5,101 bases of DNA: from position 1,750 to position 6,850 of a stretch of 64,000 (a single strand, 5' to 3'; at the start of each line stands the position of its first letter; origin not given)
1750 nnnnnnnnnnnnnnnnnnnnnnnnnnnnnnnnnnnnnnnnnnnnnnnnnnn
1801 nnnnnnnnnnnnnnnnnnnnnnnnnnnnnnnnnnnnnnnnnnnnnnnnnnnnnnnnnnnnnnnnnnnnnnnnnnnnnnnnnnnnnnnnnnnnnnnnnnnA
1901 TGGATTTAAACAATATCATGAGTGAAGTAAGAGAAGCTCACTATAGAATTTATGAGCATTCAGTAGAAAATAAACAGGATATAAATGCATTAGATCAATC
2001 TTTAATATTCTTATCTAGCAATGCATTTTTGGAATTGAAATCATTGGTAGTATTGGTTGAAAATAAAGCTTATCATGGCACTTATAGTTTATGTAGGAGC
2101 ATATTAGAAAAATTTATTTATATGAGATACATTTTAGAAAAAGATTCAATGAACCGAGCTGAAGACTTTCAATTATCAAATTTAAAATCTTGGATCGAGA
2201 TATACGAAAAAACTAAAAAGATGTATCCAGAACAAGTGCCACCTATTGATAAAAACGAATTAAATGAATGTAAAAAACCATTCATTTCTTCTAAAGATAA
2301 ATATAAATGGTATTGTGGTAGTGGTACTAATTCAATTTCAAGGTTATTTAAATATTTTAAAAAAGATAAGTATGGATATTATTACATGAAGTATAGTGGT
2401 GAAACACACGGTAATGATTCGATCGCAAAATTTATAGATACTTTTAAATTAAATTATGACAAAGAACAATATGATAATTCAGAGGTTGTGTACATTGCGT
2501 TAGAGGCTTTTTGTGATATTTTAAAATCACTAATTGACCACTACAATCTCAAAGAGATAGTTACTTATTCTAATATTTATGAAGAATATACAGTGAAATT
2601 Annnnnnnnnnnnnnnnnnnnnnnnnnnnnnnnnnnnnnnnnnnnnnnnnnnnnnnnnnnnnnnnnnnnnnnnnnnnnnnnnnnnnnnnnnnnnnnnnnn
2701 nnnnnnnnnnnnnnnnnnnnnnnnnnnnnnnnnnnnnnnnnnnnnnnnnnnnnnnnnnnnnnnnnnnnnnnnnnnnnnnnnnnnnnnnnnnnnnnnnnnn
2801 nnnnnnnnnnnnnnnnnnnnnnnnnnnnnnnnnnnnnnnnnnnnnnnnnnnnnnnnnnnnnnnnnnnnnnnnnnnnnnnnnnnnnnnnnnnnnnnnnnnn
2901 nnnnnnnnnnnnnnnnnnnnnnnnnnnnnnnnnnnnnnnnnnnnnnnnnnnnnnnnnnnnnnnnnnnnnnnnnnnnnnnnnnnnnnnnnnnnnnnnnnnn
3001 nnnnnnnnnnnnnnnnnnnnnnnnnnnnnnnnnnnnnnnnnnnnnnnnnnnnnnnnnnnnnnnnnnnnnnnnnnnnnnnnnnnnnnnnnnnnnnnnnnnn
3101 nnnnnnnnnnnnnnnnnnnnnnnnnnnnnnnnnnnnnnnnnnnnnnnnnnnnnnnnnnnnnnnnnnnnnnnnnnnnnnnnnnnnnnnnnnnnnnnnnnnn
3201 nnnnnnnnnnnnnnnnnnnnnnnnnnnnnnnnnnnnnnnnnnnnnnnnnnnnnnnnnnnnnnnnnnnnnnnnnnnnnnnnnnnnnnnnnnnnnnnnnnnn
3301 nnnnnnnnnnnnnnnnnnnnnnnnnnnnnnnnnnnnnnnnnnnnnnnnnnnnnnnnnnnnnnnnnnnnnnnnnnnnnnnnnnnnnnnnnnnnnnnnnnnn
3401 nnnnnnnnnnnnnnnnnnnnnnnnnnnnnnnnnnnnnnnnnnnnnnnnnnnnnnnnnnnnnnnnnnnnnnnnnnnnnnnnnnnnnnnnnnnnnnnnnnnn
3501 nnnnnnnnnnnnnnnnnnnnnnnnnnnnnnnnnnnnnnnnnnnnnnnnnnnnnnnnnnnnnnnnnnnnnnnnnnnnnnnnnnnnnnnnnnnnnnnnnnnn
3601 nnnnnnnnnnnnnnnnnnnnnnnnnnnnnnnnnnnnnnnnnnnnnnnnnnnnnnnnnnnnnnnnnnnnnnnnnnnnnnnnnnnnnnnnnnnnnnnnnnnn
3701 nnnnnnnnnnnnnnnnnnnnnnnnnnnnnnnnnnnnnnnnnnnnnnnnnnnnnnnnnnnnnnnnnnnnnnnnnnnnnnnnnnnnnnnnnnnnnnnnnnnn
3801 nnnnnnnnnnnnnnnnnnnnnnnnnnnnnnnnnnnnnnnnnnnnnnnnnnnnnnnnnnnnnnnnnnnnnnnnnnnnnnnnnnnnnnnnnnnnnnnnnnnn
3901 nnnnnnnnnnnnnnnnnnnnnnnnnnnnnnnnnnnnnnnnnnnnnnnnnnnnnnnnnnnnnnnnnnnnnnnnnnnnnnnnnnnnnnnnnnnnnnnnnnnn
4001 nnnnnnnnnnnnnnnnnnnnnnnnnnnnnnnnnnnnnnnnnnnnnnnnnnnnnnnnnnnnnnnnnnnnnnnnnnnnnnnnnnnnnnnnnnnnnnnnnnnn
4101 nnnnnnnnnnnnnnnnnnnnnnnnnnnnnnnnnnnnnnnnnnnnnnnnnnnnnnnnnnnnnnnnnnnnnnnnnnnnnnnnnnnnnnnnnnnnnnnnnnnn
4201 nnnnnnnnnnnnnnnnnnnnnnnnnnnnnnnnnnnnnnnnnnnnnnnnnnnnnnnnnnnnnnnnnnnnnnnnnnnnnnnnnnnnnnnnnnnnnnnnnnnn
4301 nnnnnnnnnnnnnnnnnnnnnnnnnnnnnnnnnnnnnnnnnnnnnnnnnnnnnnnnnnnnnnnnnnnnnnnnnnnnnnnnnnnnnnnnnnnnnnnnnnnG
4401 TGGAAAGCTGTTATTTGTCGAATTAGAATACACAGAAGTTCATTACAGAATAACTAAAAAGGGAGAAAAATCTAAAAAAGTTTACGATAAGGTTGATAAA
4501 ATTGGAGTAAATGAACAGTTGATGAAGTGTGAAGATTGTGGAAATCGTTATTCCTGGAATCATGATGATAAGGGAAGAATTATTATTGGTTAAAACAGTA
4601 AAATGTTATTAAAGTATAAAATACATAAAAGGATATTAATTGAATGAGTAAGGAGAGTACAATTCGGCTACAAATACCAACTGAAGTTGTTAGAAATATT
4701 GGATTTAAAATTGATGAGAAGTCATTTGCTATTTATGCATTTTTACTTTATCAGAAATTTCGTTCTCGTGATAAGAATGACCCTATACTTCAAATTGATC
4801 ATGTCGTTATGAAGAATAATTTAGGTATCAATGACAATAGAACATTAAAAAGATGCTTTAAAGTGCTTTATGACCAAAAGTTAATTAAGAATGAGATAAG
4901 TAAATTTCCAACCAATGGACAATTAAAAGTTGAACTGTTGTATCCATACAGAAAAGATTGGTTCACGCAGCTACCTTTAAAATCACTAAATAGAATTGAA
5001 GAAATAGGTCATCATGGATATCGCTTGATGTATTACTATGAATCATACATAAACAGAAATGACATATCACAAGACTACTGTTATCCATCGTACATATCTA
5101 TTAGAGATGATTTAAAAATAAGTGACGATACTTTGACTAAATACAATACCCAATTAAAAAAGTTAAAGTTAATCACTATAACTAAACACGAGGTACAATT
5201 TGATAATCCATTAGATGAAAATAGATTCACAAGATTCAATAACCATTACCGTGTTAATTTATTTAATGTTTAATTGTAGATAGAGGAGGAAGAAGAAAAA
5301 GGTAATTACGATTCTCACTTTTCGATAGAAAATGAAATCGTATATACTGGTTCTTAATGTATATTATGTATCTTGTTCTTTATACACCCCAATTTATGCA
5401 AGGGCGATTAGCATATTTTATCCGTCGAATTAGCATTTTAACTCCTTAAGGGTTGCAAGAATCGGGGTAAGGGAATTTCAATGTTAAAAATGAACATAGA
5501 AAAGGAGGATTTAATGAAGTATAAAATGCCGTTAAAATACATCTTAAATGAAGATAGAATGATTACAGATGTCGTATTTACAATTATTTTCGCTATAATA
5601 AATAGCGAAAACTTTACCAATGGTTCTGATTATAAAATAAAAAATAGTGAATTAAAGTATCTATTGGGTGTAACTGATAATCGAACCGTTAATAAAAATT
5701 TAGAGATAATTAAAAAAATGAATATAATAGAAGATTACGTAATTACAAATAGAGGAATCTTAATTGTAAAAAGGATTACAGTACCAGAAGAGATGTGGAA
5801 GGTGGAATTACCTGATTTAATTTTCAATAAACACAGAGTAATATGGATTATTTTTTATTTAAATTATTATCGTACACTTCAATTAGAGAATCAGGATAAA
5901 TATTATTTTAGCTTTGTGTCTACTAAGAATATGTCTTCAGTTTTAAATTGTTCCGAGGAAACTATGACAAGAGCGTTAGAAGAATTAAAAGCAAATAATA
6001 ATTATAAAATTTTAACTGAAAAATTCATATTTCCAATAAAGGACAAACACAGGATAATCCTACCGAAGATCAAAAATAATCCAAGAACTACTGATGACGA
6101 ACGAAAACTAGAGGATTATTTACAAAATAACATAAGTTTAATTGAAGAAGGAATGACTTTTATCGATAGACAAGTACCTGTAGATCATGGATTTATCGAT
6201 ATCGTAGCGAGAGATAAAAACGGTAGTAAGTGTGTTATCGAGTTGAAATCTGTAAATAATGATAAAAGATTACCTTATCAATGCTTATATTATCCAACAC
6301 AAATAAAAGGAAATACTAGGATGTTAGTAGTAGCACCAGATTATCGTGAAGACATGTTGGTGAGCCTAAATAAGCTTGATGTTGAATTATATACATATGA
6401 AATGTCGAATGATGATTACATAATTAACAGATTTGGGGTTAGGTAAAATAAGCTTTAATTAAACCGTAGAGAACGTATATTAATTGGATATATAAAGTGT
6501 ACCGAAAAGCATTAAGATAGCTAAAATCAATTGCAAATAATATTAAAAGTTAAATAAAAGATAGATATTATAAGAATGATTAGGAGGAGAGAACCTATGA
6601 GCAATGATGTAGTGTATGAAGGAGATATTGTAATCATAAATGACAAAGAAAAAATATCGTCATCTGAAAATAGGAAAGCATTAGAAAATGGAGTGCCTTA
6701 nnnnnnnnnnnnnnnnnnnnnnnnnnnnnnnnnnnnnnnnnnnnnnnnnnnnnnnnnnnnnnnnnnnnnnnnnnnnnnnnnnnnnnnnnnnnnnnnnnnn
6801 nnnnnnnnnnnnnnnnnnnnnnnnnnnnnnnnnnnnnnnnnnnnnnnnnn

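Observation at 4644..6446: Paralogous DNA-binding gene pair, the second fused to a PD-(D/E)xK nuclease, separated by a 207-bp leader with direct repeats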

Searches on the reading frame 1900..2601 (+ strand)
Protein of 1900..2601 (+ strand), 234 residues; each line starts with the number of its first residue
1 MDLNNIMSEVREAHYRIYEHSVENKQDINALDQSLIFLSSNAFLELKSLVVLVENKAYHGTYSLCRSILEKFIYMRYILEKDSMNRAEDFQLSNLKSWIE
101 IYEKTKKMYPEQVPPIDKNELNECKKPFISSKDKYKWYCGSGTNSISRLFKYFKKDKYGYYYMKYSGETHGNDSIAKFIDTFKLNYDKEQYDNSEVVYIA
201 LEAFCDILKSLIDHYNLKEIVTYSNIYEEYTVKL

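Call 45: search_protein_families(library=pfam, proteins=[window:1900-2601:+], max_evalue=0.001)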
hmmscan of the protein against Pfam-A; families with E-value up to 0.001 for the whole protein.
window:1900-2601:+ (234 aa): 1 family
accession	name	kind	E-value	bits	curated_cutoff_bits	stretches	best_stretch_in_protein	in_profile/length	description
PF18928.5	DUF5677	-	1.6e-18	67.8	27.1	1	36-181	5-161/166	Family of unknown function (DUF5677)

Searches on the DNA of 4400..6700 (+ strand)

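Call 7: search_dna_similar(query=window:4400-6700:+, collection=phages, mode=near)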
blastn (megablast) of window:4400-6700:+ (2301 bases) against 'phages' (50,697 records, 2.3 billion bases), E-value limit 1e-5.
No match.

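Call 18: search_rna_families(source=window, start=5200, end=5560, threshold=evalue, max_evalue=10)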
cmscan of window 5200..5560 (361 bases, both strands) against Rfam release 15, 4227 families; matches with E-value up to 10: 6.
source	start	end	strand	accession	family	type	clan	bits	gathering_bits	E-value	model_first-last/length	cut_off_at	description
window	5284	5355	+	RF00204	snoR12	Gene; snRNA; snoRNA; CD-box;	-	18.9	39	0.56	1-83/83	no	Small nucleolar RNA R12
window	5266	5391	+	RF02705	B_rapa_snoR775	Gene; snRNA; snoRNA; HACA-box;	-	17.6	64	5.2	1-127/127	no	Brassica rapa small nucleolar RNA 775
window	5283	5309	+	RF01306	sR52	Gene; snRNA; snoRNA; CD-box;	-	17.1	50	0.25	1-60/60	no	Small nucleolar RNA sR52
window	5277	5362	-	RF00616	LhrC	Gene; sRNA;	CL00114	15.8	110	8.6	1-111/111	no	Listeria LhrC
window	5205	5236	+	RF00328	snoZ161_228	Gene; snRNA; snoRNA; CD-box;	CL00056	15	45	6.4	1-93/93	no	Small nucleolar RNA Z161/Z228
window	5284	5384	+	RF00558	L20_leader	Cis-reg; leader;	-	14.6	58.7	2.9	1-127/127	no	Ribosomal protein L20 leader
